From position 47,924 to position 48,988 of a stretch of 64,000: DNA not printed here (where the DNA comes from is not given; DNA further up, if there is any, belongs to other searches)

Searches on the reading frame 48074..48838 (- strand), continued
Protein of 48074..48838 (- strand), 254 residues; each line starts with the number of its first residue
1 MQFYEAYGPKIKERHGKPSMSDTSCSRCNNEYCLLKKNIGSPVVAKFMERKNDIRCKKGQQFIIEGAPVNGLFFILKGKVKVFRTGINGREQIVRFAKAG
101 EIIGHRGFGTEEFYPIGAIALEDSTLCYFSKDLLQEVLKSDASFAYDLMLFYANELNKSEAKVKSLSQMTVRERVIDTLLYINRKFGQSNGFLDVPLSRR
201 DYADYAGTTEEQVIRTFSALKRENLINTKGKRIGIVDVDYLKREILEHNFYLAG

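Call 46: find_encoding_contigs(protein=P0112, flank=6000, max_places=2)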
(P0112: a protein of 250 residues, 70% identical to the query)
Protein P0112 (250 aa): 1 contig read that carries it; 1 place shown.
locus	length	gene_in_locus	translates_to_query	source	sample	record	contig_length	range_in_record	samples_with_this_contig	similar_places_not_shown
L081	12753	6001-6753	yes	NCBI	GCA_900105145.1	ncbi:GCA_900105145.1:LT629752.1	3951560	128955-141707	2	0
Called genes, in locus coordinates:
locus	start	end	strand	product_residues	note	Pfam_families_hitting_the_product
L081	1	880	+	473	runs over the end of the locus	PF07690:MFS_1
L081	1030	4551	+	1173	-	PF04879:Molybdop_Fe4S4, PF00384:Molybdopterin, PF01568:Molydop_binding, PF07992:Pyr_redox_2, PF13738:Pyr_redox_3, PF00070:Pyr_redox, PF18267:Rubredoxin_C, PF04324:Fer2_BFD, +2 more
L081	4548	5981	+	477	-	PF03460:NIR_SIR_ferr (faint), PF00301:Rubredoxin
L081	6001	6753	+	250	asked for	PF00027:cNMP_binding, PF13545:HTH_Crp_2, PF00325:Crp (faint)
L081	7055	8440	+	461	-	PF13379:NMT1_2, PF09084:NMT1 (faint)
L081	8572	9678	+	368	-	PF00528:BPD_transp_1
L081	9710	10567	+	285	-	PF00005:ABC_tran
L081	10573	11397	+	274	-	PF00005:ABC_tran, PF13401:AAA_22 (weak)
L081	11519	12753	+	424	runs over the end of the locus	PF13372:Alginate_exp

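Call 60: find_encoding_contigs(protein=P0118, flank=5000, max_places=1)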
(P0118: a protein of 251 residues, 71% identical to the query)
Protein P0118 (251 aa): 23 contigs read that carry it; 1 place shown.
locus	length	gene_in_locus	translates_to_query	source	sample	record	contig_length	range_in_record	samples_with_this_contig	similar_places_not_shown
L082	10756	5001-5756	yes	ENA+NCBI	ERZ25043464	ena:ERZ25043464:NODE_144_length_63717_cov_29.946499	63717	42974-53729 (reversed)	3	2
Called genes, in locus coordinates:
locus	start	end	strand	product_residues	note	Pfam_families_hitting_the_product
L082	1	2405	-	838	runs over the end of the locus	PF07992:Pyr_redox_2, PF00070:Pyr_redox, PF18267:Rubredoxin_C (weak), PF04324:Fer2_BFD, PF03460:NIR_SIR_ferr, PF01077:NIR_SIR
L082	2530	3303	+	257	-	PF00590:TP_methylase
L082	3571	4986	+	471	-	PF07690:MFS_1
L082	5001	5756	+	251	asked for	PF00027:cNMP_binding, PF13545:HTH_Crp_2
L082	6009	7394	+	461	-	PF13379:NMT1_2, PF09084:NMT1 (faint)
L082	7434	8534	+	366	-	PF00528:BPD_transp_1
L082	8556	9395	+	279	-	PF00005:ABC_tran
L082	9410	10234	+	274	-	PF00005:ABC_tran, PF13401:AAA_22 (faint)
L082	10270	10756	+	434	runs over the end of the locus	PF13372:Alginate_exp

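Call 61: find_encoding_contigs(protein=P0032, flank=5000, max_places=1)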
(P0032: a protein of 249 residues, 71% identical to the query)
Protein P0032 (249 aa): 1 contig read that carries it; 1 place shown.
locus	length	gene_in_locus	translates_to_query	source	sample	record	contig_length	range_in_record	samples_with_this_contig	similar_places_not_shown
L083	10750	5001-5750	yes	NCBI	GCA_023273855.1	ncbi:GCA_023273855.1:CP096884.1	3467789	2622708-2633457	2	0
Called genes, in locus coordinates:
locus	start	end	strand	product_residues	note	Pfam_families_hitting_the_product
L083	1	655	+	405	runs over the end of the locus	PF03916:NrfD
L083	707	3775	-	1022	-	PF18911:PKD_4, PF00801:PKD, PF18911:PKD_4, PF00801:PKD, PF18911:PKD_4, PF18911:PKD_4, PF26689:FIDD, PF13585:CHU_C, +1 more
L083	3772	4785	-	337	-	PF11751:PorP_SprF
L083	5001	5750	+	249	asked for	PF00027:cNMP_binding, PF13545:HTH_Crp_2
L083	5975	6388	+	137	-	PF00042:Globin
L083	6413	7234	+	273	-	PF11845:Tll0287-like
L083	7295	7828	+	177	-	-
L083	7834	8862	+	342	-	PF00970:FAD_binding_6, PF00175:NAD_binding_1, PF00111:Fer2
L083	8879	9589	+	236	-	PF14522:Cytochrome_C7 (faint), PF22113:Mtrc-MtrF_II-IV_dom (weak), PF02085:Cytochrom_CIII (faint), PF09699:Paired_CXXCH_1 (faint), PF14537:Cytochrom_c3_2 (weak)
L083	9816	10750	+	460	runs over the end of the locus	PF13379:NMT1_2, PF09084:NMT1 (faint)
